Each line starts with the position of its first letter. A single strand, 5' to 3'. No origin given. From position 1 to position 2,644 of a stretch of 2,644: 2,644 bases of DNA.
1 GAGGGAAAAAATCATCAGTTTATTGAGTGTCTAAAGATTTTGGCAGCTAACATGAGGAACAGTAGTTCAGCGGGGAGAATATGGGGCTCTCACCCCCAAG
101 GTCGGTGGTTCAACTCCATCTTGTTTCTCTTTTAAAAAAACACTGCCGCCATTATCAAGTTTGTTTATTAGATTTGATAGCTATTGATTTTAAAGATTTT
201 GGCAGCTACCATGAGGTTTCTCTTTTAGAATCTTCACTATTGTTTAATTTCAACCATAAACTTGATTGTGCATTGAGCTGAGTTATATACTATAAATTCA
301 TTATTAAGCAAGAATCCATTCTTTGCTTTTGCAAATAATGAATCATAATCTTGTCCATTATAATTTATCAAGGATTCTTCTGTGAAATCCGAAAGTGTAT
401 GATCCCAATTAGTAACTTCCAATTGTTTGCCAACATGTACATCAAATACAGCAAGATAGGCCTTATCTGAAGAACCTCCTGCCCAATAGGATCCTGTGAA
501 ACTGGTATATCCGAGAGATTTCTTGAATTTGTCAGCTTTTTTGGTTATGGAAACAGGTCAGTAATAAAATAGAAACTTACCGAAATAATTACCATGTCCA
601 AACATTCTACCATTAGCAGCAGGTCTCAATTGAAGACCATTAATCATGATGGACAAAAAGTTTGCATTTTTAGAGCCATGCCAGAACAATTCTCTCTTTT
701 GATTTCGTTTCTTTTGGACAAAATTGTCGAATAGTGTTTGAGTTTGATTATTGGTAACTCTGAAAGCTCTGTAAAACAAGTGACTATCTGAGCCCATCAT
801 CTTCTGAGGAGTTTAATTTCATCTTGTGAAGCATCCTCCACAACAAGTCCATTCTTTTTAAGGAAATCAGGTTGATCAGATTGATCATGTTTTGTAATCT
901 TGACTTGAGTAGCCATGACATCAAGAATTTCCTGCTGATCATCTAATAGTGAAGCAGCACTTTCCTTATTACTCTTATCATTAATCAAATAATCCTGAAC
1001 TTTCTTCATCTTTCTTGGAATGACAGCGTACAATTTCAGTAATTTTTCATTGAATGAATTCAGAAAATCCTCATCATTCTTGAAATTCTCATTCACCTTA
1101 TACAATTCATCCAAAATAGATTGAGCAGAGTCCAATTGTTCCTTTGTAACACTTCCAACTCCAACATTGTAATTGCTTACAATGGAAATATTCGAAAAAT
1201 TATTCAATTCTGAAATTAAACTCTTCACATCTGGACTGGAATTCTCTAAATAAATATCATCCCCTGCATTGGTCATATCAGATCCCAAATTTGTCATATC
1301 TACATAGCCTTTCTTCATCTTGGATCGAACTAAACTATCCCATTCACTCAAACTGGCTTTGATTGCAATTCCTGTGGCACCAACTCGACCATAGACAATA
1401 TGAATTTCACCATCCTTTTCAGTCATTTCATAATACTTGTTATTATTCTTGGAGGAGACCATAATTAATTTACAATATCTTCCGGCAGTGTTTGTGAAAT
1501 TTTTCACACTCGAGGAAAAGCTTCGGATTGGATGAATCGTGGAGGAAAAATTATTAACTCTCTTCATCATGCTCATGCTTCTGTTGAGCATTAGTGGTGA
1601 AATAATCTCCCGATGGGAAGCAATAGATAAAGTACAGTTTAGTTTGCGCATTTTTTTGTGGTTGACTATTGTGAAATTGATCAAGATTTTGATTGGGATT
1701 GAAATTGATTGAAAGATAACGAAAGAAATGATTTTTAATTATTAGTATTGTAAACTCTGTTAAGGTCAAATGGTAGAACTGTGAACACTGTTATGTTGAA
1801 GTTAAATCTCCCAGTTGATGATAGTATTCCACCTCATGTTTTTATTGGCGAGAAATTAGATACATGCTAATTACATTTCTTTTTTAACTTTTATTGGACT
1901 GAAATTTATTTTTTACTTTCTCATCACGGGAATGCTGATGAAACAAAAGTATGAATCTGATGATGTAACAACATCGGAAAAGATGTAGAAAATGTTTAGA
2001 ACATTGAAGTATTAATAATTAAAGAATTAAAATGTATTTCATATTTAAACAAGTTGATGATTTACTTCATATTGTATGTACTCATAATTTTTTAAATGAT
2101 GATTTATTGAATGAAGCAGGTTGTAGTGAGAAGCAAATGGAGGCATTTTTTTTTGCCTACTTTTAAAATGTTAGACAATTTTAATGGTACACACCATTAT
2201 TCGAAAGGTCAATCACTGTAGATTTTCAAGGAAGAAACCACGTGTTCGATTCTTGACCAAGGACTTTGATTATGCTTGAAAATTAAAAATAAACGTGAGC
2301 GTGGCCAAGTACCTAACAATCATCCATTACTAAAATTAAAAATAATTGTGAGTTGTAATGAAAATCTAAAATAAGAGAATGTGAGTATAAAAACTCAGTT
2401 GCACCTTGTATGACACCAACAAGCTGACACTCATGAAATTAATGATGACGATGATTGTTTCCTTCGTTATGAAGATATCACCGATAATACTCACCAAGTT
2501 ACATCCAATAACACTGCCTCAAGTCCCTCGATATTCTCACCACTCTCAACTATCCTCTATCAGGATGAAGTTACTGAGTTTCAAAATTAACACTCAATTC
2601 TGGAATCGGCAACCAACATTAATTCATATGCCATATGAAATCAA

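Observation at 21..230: The tRNA's leader and trailer recur 160 bp downstream with the tRNA body absent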

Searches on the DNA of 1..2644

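Call 5: search_rna_families(source=window, threshold=evalue, max_evalue=1, show_alignments=3)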
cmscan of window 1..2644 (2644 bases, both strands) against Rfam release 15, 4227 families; matches with E-value up to 1: 1.
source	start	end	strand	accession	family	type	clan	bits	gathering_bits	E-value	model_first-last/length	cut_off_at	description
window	56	128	+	RF00005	tRNA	Gene; tRNA;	CL00001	56.5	29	6.8e-11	1-71/71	no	tRNA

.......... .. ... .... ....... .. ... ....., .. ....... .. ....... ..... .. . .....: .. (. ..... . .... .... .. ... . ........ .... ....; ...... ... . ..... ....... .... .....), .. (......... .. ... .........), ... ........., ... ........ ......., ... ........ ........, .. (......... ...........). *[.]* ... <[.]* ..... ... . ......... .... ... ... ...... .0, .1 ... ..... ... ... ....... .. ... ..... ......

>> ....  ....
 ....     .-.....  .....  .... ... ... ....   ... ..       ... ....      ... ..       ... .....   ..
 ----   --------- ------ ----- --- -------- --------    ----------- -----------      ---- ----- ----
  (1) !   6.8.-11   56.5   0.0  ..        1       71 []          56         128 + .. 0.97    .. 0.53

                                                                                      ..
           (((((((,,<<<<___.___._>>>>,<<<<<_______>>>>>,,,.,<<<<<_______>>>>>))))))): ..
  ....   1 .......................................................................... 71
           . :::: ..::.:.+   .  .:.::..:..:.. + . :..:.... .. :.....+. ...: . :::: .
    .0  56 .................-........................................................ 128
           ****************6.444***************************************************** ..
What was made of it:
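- On tRNA gene (Rfam RF00005), applied to copy 1 at 56-128: 56.5 bits against a gathering score of 29, E = 6.8e-11 (call 5).
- On tRNA gene (Rfam RF00005), applied to the ghost at 182-227: There is no second match in the window even at E <= 1 (call 5).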

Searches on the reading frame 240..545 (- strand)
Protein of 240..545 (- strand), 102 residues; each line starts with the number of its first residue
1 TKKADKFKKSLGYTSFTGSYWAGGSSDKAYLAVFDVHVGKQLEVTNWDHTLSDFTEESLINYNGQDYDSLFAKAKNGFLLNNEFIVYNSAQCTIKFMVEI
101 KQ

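Call 8: search_protein_families(library=pfam, proteins=[window:240-545:-], max_evalue=0.01)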
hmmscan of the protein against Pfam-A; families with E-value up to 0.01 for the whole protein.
window:240-545:- (102 aa): 1 family
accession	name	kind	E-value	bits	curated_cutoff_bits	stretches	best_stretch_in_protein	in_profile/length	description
PF00644.27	PARP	-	0.00022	21.2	26.7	1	72-101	169-198/199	Poly(ADP-ribose) polymerase catalytic domain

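Call 21: find_homologous_proteins(query=window:240-545:-, max_evalue=1e-10)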
Query window:240-545:- (102 aa): 2 proteins with E <= 1e-10 among 2 candidates.
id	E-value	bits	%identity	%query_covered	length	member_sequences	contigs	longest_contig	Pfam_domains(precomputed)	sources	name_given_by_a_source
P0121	1.1e-58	213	98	97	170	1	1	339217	-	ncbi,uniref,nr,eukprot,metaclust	ncbi:predicted protein [Naegleria gruberi]|uniref:Predicted protein n=1 Tax=Naegleria gruberi TaxID=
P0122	3.7e-23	99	56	95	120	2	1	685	PF00644.27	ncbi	-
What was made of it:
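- Tried and rejected: This found only the main-scaffold model P0121 and a distant 56%-identity protein (call 21).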

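Call 23: find_encoding_contigs(protein=P0121, flank=10000)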
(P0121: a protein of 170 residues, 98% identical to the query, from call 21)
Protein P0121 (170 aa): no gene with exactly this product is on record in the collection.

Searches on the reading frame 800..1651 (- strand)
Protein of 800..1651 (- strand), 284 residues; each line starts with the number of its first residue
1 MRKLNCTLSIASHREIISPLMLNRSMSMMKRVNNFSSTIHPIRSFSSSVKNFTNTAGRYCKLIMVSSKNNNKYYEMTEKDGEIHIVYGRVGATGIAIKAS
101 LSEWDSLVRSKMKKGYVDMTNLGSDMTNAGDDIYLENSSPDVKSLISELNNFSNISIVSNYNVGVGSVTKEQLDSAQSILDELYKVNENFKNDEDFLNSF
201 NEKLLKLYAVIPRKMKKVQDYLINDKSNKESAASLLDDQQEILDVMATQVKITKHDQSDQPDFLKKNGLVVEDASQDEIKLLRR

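Call 7: find_homologous_proteins(query=window:800-1651:-)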
Query window:800-1651:- (284 aa): 147 proteins with E <= 0.001 among 679 candidates; the best 120 are listed.
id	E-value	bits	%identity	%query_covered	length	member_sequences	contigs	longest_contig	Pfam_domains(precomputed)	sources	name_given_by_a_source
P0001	2.4e-160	550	100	91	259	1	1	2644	-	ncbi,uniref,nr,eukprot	ncbi:predicted protein [Naegleria gruberi]|uniref:Predicted protein n=1 Tax=Naegleria gruberi TaxID=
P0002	1.8e-158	544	99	91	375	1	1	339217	PF00644.27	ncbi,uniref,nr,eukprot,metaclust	ncbi:predicted protein [Naegleria gruberi]|uniref:NAD(+) ADP-ribosyltransferase n=1 Tax=Naegleria gr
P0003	2.2e-131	455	99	78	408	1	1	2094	PF00644.27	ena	-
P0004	1.5e-58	216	47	86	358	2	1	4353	PF00644.27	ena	-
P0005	1.4e-35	141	39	92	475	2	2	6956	PF00644.27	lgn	-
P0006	2.6e-34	137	42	79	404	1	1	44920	PF00644.27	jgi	jgi:poly [ADP-ribose] polymerase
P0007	3.5e-34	136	40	80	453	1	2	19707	PF00644.27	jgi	jgi:poly [ADP-ribose] polymerase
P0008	5.7e-34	136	39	76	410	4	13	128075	PF00644.27,PF05406.21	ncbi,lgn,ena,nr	ncbi:MAG: ADP-ribose polymerase [Thalassobius sp.]|nr:ADP-ribose polymerase [Thalassovita sp.]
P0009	6.6e-33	132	41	83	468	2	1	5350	PF00644.27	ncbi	-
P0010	1.2e-32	131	40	78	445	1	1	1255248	PF00644.27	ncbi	ncbi:hypothetical protein GCM10028807_03380 [Spirosoma daeguense]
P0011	1.4e-32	131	38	82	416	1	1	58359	PF00644.27,PF05406.21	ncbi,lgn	-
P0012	1.7e-32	131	39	78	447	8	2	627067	PF00644.27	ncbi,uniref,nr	ncbi:hypothetical protein GCM10028806_14500 [Spirosoma terrae]|uniref:NAD(+) ADP-ribosyltransferase 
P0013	2.1e-32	131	41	71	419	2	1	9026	PF00644.27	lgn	-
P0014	4.5e-32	130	37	81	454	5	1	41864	PF00644.27,PF05406.21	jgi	jgi:poly [ADP-ribose] polymerase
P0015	7.1e-32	129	42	73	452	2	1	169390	PF00644.27,PF05406.21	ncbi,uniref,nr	ncbi:ADP-ribose polymerase [Fibrisoma montanum]|uniref:ADP-ribose polymerase n=1 Tax=Fibrisoma monta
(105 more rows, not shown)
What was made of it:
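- (2) The window is a complete 2,644-bp N. gruberi scaffold (call 7).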

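Call 8: search_protein_families(library=pfam, proteins=[window:800-1651:-], max_evalue=0.01)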
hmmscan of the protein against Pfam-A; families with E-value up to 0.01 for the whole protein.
window:800-1651:- (284 aa): 2 families
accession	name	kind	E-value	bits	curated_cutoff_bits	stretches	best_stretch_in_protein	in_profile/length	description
PF05406.20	WGR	-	9.7e-05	22.9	22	1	67-118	11-74/79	WGR domain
PF02877.19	PARP_reg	-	0.0011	19.5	26.8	1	163-257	34-126/135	Poly(ADP-ribose) polymerase, regulatory domain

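Call 9: find_encoding_contigs(protein=P0002, flank=10000, max_places=6)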
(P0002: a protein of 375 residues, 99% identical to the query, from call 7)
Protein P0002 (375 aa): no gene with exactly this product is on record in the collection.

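Call 10: find_encoding_contigs(protein=P0003, flank=10000, max_places=6)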
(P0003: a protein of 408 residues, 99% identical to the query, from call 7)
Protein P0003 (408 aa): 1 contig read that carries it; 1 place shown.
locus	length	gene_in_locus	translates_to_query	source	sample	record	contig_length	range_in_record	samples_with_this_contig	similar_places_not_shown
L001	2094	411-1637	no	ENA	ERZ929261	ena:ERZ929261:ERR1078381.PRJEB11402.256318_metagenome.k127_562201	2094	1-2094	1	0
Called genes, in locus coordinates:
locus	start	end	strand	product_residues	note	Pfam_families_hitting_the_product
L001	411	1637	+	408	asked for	PF00644:PARP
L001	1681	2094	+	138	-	?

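Call 11: find_encoding_contigs(protein=P0004, flank=10000, max_places=6)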
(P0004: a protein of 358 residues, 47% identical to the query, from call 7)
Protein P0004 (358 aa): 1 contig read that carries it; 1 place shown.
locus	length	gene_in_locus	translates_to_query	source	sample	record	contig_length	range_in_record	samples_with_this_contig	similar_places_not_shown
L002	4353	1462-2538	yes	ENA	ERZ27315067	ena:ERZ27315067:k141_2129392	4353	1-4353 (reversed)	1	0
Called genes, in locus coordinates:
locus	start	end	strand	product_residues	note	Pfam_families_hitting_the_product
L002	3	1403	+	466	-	?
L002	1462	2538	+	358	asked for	PF00644:PARP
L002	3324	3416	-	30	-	-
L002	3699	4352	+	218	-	?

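Call 15: find_encoding_contigs(protein=P0001, flank=10000)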
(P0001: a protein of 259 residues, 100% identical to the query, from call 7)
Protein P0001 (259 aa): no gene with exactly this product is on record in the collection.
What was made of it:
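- On Dispersed repeat / MITE-like flank element: The N. gruberi assembly could not be reached (calls 9, 15, 23).
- The second N. gruberi copy of the locus, on the 339-kb scaffold, could not be retrieved (calls 9, 15, 23).
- Tried and rejected: Exact-protein look-ups for P0001, P0002 and P0121 all returned 'not on record' (calls 9, 15, 23), so the 339-kb scaffold could not be read.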
